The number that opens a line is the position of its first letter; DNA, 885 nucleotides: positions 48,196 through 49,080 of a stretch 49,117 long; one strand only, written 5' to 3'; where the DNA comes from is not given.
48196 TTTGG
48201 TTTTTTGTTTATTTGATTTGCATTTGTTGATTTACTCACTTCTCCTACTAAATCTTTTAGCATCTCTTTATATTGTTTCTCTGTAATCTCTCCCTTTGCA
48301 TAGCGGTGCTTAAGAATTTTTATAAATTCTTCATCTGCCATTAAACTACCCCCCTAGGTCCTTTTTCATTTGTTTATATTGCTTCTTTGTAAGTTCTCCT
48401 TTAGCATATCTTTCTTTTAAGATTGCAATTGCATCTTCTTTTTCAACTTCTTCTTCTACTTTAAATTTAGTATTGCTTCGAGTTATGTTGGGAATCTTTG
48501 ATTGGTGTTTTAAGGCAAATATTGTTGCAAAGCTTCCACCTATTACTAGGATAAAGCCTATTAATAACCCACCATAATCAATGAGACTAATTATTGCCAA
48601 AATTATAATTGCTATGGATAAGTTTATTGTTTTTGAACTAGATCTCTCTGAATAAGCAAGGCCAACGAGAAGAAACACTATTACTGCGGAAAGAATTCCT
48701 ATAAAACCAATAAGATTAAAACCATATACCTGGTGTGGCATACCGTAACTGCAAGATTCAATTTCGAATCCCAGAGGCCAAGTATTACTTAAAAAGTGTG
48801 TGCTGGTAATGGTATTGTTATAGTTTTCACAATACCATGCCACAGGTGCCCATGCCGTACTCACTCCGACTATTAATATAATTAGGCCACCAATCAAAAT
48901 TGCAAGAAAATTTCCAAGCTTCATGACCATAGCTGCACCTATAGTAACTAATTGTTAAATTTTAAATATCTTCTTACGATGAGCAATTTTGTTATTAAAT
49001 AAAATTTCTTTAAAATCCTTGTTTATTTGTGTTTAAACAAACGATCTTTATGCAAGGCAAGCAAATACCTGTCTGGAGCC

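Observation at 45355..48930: Three-gene operon of membrane proteins that each carry a cytoplasmic SHOCT module fused to a different extracellular domain, in an AT-rich segment abutting tRNA-Thr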

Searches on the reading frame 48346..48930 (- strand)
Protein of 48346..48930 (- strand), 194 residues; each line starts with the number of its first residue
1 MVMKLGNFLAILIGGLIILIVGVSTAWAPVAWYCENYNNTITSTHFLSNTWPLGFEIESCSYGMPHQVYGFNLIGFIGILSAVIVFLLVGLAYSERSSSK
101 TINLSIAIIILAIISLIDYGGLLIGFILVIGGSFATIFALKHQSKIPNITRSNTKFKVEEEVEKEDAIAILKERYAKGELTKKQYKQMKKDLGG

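Call 4: search_protein_families(library=pfam, proteins=[window:48346-48930:-], max_evalue=1)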
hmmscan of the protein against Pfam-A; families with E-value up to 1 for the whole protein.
window:48346-48930:- (194 aa): 5 families
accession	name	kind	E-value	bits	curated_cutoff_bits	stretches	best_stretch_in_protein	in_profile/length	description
PF09851.14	SHOCT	-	2.3e-07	30.8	27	1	166-192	1-27/28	Short C-terminal domain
PF00268.27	Ribonuc_red_sm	-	0.022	14.6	33.6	1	131-187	163-220/281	Ribonucleotide reductase, small chain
PF14946.11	DUF4501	-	0.15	12.5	29.6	1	114-164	90-137/179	Domain of unknown function (DUF4501)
PF08044.16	DUF1707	-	0.16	12.5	27.6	1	163-187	7-31/53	DUF1707 SHOCT-like domain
PF09685.15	DUF4870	-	0.55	10.7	25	1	72-135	16-80/107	Domain of unknown function (DUF4870)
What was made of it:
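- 48346..48930 (-): gA, 194 aa. It is a 4-TM protein (residues ~7-142) with two Cys in the first outside loop and a C-terminal cytoplasmic SHOCT (residues 166-194; 48349-48435). Pfam SHOCT 30.8 bits, above the cut-off of 27 (call 4).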

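Call 5: search_protein_families(library=ncbifam, proteins=[window:48346-48930:-], max_evalue=1)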
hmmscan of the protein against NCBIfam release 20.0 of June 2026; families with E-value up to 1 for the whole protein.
window:48346-48930:- (194 aa): 4 families
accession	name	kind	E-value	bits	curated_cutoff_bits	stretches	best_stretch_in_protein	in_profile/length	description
NF037933.1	EpaQ_fam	subfamily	0.0011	18.3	100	1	68-163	55-152/377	EpaQ family protein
NF041623.1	KwaB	equivalog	0.018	14.3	200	1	138-191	251-306/306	anti-phage protein KwaB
NF045614.1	efflu_CzcI_Cupr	equivalog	0.13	12.9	100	1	16-46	8-38/124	cation efflux protein, CzcI family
NF004950.0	PRK06298.1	equivalog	0.45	9.5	434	1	103-164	80-140/360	type III secretion system protein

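Call 8: search_protein_families(library=padloc, proteins=[window:48346-48930:-], max_evalue=1)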
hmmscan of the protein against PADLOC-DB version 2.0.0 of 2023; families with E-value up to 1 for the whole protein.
window:48346-48930:- (194 aa): 1 family
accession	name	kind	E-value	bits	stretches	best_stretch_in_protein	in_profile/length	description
PDLC00233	KwaB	-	0.0036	14.5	1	148-191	269-312/320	DUF4868 domain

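Call 11: find_encoding_contigs(protein=window:48346-48930:-, flank=10000, max_places=6)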
Protein window:48346-48930:- (194 aa): 1 contig read that carries it; 1 place shown.
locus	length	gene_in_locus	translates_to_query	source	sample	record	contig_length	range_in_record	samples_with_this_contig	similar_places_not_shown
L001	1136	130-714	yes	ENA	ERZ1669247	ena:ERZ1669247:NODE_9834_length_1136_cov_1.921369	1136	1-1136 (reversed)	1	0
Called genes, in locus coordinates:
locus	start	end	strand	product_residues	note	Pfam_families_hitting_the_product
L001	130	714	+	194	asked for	PF09851:SHOCT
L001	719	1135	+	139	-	?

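Call 92: search_protein_families(library=phrogs, proteins=[window:48346-48930:-], max_evalue=0.01)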
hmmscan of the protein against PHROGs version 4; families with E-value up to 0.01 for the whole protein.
window:48346-48930:- (194 aa): 0 families
